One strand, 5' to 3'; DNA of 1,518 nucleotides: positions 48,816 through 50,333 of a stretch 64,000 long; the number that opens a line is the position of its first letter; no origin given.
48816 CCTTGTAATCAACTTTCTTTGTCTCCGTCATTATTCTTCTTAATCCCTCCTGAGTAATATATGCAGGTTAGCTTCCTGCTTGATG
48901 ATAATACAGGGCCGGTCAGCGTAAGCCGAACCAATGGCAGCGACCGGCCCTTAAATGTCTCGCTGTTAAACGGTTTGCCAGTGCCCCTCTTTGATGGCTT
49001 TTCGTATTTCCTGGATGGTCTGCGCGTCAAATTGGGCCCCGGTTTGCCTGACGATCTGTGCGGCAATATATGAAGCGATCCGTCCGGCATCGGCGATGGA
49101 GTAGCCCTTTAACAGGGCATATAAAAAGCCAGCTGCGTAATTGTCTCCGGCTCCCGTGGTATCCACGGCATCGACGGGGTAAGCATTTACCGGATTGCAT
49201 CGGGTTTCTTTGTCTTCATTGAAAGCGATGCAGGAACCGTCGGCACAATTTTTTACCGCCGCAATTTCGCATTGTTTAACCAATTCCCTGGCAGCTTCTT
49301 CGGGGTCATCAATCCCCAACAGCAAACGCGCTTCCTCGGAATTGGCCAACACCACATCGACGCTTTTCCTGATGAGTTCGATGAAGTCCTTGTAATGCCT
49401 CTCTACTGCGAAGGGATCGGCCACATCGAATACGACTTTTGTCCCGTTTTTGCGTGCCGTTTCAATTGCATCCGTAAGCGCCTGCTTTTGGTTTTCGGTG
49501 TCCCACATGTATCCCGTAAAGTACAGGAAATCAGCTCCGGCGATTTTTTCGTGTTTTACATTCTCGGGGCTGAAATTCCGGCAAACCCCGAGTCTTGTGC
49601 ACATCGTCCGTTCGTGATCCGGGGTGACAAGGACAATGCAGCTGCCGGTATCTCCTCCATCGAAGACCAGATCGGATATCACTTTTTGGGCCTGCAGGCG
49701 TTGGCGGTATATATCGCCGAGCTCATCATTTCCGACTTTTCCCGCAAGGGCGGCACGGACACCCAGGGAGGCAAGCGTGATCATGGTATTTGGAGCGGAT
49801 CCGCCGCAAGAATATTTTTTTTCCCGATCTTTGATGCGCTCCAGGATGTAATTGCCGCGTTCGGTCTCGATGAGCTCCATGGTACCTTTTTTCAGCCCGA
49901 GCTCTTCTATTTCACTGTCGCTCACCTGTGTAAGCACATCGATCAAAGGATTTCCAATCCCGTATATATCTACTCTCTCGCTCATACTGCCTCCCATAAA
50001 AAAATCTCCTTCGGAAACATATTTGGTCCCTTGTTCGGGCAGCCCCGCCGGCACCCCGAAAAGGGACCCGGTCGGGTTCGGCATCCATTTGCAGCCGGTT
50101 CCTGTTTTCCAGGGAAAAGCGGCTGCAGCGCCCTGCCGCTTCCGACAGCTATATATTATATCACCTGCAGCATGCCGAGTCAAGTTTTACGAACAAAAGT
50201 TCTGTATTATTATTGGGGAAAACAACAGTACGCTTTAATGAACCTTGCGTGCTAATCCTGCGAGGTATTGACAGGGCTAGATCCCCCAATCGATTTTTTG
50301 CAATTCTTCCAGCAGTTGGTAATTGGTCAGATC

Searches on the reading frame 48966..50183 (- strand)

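Call 28: search_protein_families(library=pfam, proteins=[window:48966-50183:-], max_evalue=0.00001)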
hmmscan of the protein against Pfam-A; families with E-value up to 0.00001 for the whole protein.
window:48966-50183:- (405 aa): 1 family
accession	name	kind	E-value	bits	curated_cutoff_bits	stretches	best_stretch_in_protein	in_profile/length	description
PF00294.29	PfkB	-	2e-49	169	25.8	1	102-388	12-300/302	pfkB family carbohydrate kinase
